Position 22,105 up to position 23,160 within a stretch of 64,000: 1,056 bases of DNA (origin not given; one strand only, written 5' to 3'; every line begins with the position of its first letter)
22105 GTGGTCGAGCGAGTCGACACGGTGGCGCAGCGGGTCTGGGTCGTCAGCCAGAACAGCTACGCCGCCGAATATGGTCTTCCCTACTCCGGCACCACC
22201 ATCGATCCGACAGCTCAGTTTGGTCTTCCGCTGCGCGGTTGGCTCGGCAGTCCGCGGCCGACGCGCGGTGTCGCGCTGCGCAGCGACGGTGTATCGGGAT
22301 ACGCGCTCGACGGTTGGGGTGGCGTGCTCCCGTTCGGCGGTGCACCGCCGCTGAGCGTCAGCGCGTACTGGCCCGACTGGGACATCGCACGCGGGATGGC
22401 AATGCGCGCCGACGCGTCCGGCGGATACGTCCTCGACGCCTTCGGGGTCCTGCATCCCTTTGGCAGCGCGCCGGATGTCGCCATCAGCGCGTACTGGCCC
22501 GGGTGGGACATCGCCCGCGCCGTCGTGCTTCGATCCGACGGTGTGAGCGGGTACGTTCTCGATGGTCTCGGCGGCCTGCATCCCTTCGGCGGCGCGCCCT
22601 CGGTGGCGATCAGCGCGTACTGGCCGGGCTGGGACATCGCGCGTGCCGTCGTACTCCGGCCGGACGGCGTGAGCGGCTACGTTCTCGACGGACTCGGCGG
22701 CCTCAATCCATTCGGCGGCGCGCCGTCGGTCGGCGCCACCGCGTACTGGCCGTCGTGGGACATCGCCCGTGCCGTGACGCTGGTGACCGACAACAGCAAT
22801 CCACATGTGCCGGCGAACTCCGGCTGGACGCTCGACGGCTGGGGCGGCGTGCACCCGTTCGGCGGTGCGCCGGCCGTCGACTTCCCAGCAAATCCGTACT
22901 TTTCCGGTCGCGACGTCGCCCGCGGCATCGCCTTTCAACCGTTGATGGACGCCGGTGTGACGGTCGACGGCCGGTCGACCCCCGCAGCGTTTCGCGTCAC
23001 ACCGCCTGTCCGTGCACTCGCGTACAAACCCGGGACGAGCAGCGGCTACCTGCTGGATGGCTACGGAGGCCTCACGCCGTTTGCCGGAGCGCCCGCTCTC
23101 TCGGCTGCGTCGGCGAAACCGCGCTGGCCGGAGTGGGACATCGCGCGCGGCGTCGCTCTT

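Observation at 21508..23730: CHAP-domain cell-wall amidase with a 12-copy repeat array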

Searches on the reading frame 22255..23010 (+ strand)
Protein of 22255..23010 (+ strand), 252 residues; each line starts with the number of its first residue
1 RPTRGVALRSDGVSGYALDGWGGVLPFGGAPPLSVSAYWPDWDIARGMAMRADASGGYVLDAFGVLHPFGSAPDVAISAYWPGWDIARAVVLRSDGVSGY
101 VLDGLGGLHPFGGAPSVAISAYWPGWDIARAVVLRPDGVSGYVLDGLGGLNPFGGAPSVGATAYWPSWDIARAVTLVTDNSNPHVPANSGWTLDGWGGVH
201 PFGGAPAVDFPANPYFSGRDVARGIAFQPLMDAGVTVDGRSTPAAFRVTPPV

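Call 23: search_protein_families(library=pfam, proteins=[window:22261-23010:+], max_evalue=10)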
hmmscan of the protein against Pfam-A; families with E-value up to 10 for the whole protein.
window:22261-23010:+ (250 aa): 0 families
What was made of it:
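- The Pfam NHL model does not match (call 23).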

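Call 31: find_homologous_proteins(query=window:22255-23010:+)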
Query window:22255-23010:+ (252 aa): 785 proteins with E <= 0.001 among 8000 candidates; the best 120 are listed.
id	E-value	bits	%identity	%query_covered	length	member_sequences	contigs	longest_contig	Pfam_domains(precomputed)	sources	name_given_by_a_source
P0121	4.1e-112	392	56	88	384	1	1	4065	PF01551.30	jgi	jgi:hypothetical protein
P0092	3.8e-99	350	57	88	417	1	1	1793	-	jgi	jgi:hypothetical protein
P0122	2.0e-93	331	47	85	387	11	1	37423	PF01833.31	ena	-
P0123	9.3e-93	329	56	89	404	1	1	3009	-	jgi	jgi:hypothetical protein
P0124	2.0e-92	328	46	87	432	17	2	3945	PF00188.33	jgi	jgi:hypothetical protein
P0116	5.6e-92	326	50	83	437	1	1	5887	PF00188.33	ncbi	-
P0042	2.7e-91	324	60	96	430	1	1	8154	PF05257.23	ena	-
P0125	1.5e-90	322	47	90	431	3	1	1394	PF00704.35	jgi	jgi:hypothetical protein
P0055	3.1e-90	320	63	86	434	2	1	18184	PF05257.23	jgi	jgi:CHAP domain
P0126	1.1e-87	312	54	83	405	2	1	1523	-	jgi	-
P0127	4.1e-87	310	47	89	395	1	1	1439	PF00041.28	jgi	jgi:hypothetical protein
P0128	1.1e-85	306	46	83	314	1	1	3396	-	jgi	jgi:hypothetical protein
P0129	2.5e-85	304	51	92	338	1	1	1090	-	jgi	jgi:hypothetical protein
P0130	3.8e-85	304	48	86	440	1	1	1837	PF00704.35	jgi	jgi:hypothetical protein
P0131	2.4e-84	301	52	85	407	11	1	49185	-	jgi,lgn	-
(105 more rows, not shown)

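Call 36: search_solved_structures(query=A2, max_evalue=10, show_alignments=2)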
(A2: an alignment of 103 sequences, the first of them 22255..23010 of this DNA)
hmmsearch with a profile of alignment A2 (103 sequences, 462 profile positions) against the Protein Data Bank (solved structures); distinct sequences matched with E-value up to 10: 4.
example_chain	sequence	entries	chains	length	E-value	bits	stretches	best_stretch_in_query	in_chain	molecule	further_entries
4s13_A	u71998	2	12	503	0.97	11.8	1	190-238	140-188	Ferulic acid decarboxylase 1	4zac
8y64_A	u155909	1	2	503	0.97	11.8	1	190-238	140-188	Ferulic acid decarboxylase 1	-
6evf_A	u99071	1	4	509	0.98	11.8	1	190-238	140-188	Ferulic acid decarboxylase 1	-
9gqr_A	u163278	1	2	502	1.2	11.5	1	207-239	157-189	decarboxylase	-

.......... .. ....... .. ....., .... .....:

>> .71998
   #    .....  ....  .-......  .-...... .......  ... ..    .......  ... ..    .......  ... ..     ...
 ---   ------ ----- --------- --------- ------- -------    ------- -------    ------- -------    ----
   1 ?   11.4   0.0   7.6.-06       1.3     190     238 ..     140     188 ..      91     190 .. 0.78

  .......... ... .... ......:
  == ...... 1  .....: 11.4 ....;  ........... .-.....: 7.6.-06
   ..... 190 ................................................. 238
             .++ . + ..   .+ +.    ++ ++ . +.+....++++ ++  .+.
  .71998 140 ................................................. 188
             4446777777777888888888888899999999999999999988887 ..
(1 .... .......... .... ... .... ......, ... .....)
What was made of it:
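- No solved structure is related by sequence (call 36).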

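Call 37: find_related_loci(query=A2, collection=genome_contigs, flank=3000)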
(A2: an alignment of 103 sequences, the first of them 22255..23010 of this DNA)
Query A2 (252 aa) in genome_contigs; peptide patterns used: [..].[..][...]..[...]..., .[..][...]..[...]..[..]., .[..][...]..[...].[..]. (x = any residue, [..] = any of these).
598 stretches matched a pattern (row limit reached: there are more); 487 encode a relative of the query (tblastn E <= 1e-3); the best 80 are kept; 78 distinct loci.
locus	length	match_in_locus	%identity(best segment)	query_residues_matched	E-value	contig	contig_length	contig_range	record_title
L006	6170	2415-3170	78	1-252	7e-124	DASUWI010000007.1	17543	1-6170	MAG TPA_asm: Candidatus Dormiibacterota bacterium isolate SMAG_U1839 k141_1345131, whole genome shotgun sequence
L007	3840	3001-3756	75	1-252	4e-118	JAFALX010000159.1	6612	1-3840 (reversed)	MAG: Candidatus Dormiibacterota bacterium isolate CP_BE_RX_48 BE_RX_k147_2169044, whole genome shotgun sequence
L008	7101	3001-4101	67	1-252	5e-107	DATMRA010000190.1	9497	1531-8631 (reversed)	MAG TPA_asm: Candidatus Acidiferrales bacterium isolate SMAG_U12943 k141_2075269, whole genome shotgun sequence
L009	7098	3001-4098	67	1-252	5e-106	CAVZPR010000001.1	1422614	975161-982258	MAG: Candidatus Dormibacteraeota bacterium isolate MFD09603.bin.2.40 genome assembly, contig: contig_10890, whole genome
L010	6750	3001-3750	63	1-252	5e-99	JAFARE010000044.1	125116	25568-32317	MAG: Candidatus Dormiibacterota bacterium isolate CP_BM_ER_82 BM_ER_k147_1723090, whole genome shotgun sequence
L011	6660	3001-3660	60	4-252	2e-79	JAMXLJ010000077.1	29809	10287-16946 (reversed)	MAG: Acidimicrobiia bacterium isolate Bin.002_Pasture k127_4639271, whole genome shotgun sequence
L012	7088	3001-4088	62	4-252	4e-79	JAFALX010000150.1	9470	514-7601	MAG: Candidatus Dormiibacterota bacterium isolate CP_BE_RX_48 BE_RX_k147_6357377, whole genome shotgun sequence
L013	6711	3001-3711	55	4-250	3e-78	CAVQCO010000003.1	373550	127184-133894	MAG: uncultured Acidimicrobiaceae bacterium isolate MFD02248.bin.2.62 genome assembly, contig: contig_22482, whole genom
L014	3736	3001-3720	57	4-252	1e-77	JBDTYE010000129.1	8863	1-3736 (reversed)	MAG: Actinomycetota bacterium isolate cluster4_bin.132 NODE_23328_length_8863_cov_6.099455, whole genome shotgun sequenc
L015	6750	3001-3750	56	4-239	9e-76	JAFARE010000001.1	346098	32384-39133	MAG: Candidatus Dormiibacterota bacterium isolate CP_BM_ER_82 BM_ER_k147_805654, whole genome shotgun sequence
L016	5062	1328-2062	57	4-252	8e-76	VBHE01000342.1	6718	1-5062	MAG: Chloroflexi bacterium isolate CF_96 14_1009_12_20cm_scaffold_38783, whole genome shotgun sequence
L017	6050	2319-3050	58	4-252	2e-75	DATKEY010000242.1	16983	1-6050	MAG TPA_asm: Candidatus Dormiibacterota bacterium isolate SMAG_U14511 k141_1741609, whole genome shotgun sequence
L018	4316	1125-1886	60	4-239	2e-75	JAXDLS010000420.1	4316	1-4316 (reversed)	MAG: Chloroflexota bacterium isolate BP_623 scaffold_427054, whole genome shotgun sequence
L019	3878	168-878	61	4-239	6e-75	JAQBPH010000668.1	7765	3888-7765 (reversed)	MAG: Chloroflexota bacterium isolate RYN_342 scaffold_2307787, whole genome shotgun sequence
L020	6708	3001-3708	56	4-252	6e-74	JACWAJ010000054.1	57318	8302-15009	MAG: bacterium isolate B_DOR_08 k141_343517, whole genome shotgun sequence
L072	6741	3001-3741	52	4-252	5e-60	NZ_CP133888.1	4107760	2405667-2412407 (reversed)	Salinilacustrithrix flava strain EGI L10123 chromosome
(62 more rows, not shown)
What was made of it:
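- The taxa named in the records are mainly Dormibacterota, Chloroflexota, Acidimicrobiia and Thermoleophilia (call 37). Genomes carry several paralogs, up to five loci from one MAG among the best 80 (call 37), as in SLH or CWB2 surface-protein families.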

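Call 42: predict_structure(alignment_id=A2)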
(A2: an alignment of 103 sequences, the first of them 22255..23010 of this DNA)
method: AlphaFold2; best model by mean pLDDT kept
length: 252 residues; sequences in the alignment: 103
mean_pLDDT: 91.8   pTM: 0.90
mean pLDDT of the five models: 91.8, 91.7, 90.9, 90.9, 90.2
residues with pLDDT >= 90: 194; 70-90: 46; 50-70: 10; < 50: 2
segments of 3 or more residues with pLDDT < 50: none
pLDDT, mean of each block of 10 residues (from residue 1): 90 93 95 94 97 97 98 96 98 98 98 96 96 97 98 96 94 91 85 95 89 78 88 80 68 43
secondary structure, 60 per line:
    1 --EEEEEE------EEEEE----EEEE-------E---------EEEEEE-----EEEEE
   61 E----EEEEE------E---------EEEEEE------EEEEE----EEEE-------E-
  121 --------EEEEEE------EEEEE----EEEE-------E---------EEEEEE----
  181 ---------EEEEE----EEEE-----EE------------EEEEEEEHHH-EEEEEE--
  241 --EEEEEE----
elements in order: E3-8 E15-19 E24-27 E45-50 E56-61 E66-70 E87-92 E99-103 E108-111 E129-134 E141-145 E150-153 E171-176 E190-194 E199-202 E222-228 E233-238 E243-248
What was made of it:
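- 22261..23010 (+): Six-bladed beta-propeller 1, residues 252-501. Blades start at residues 252, 294, 336, 378, 420 and 467. Blade 5 carries an insertion and blade 6 is degenerate. The AF2 model of residues 250-501 alone has pLDDT 91.8 and pTM 0.90 (call 42).
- On Beta-propeller fold, six-bladed: AF2 gives pLDDT 91.8 and pTM 0.90 for a 252-aa unit, with 3 strands plus a short fourth per 42-aa repeat (call 42).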

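Call 50: find_related_loci(query=A2, collection=viral_contigs, flank=6000)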
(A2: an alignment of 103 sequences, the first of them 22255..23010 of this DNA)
Query A2 (252 aa) in viral_contigs; peptide patterns used: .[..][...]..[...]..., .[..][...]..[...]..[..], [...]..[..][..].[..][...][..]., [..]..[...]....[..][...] (x = any residue, [..] = any of these).
154 stretches matched a pattern, but none encodes a relative of the query by tblastn (E <= 1e-3).
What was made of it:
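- On Phage endolysin: No IMG/VR viral contig encodes the propeller (call 50).
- No viral contig in IMG/VR carries the module (call 50), so there is no support from phage endolysins.
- Tried and rejected: An IMG/VR scan for phage-borne copies found 154 pattern matches, none confirmed (call 50).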

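Call 53: search_protein_families(library=pfam, proteins=[L072:2712-4280:+, L072:2887-4587:+, L072:74-1177:+, L072:1504-2694:-, L072:5461-6657:-], max_evalue=0.001)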
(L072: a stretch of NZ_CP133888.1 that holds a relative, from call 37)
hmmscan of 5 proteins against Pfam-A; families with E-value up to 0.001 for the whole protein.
L072:2712-4280:+ (522 aa): 0 families

L072:2887-4587:+ (566 aa): 0 families

L072:74-1177:+ (367 aa): 0 families

L072:1504-2694:- (396 aa): 0 families

L072:5461-6657:- (398 aa): 0 families

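Call 67: search_protein_families(library=phrogs, proteins=[window:22255-23010:+], max_evalue=0.01)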
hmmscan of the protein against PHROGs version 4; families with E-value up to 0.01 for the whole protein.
window:22255-23010:+ (252 aa): 2 families
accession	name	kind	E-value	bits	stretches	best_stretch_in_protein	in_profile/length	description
phrog_21819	-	unknown function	0.0029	18.1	0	123-152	140-169/243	-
phrog_36616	-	unknown function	0.0051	18.1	0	44-62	25-43/76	-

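Call 68: search_protein_representatives(alignment_id=A2)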
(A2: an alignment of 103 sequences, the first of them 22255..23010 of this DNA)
Query: 103 sequences, 462 profile positions. Proteins with E-value up to 0.001 (for the whole library): 1974; up to 1e-10: 1549; up to 1e-30: 915. The best 150 are listed.
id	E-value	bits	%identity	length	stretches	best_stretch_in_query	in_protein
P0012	7.3e-265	895.8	-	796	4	192-421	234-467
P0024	1.4e-228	776.2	-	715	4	225-380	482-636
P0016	5.8e-217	737.9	-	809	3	96-423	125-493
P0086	5.5e-203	691.8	-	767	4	219-397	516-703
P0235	2.3e-201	686.5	-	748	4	226-376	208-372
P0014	6.7e-200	681.7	-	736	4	259-401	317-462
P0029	3.2e-197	672.8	-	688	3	174-406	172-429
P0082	2.2e-189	647.0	-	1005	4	222-378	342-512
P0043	6.8e-186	635.5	-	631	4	234-380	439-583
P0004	8.7e-183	625.2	-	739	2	222-450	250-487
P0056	1.1e-182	624.9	-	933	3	145-407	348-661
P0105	6.5e-179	612.5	-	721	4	227-375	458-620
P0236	4.7e-173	593.1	-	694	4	222-375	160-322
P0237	3.5e-161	554.0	-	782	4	226-380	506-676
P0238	1.5e-160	552.0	-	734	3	122-401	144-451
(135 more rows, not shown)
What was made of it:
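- Checked: The repeat is far beyond chance: about 2,000 representative proteins in public data carry it (call 68).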

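Call 71: search_protein_families(library=pfam, alignment_id=A3, max_evalue=0.0001)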
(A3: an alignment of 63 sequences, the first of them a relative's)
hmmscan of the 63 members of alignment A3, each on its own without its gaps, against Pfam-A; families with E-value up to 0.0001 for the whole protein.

A. member 1, P0239 (1174 aa): 3 families
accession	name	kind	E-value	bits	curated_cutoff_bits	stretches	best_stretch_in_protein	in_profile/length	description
PF24681.1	Kelch_KLHDC2_KLHL20_DRC7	-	1.3e-12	47.9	50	1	34-176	33-175/221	KLHDC2/KLHL20/DRC7 Kelch-repeats domain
PF13415.12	Kelch_3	-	4e-05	24.1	22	0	118-143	3-28/48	Galactose oxidase, central domain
PF24981.1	Beta-prop_ATRN-LZTR1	-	8.4e-05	22.4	50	0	68-191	4-140/289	Attractin/LZTR1 beta-propeller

B. families by the number of members that match (of 63 scanned): 75 families (the first 25 are shown)
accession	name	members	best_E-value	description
PF01833.30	TIG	5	8.5e-70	IPT/TIG domain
PF13360.13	PQQ_2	5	1.6e-53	Outer membrane protein assembly factor BamB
PF00704.34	Glyco_hydro_18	5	2.4e-27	Glycosyl hydrolases family 18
PF01551.29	Peptidase_M23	5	4.2e-25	Peptidase family M23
PF00041.27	fn3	4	4.1e-36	Fibronectin type III domain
PF13570.13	Beta-prop_ACSF4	4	1.4e-32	Beta-alanine-activating enzyme, beta-propeller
PF16640.11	Big_3_5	3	6.4e-38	Bacterial Ig-like domain (group 3)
PF16656.11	Pur_ac_phosph_N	3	9.8e-33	Purple acid Phosphatase, N-terminal domain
PF13517.12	FG-GAP_3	3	5.4e-27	FG-GAP-like repeat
PF01839.29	FG-GAP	3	1.4e-22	FG-GAP repeat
PF00188.32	CAP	3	4.4e-10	Cysteine-rich secretory protein family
PF00150.24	Cellulase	2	8.7e-30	Cellulase (glycosyl hydrolase family 5)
PF05345.18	He_PIG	2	2.2e-25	Putative Ig domain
PF24981.1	Beta-prop_ATRN-LZTR1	2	7e-20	Attractin/LZTR1 beta-propeller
PF24681.1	Kelch_KLHDC2_KLHL20_DRC7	2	1.1e-19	KLHDC2/KLHL20/DRC7 Kelch-repeats domain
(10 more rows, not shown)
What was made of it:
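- Fusion to 75 different Pfam families among 63 representatives (call 71) argues against a partner-specific regulator.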
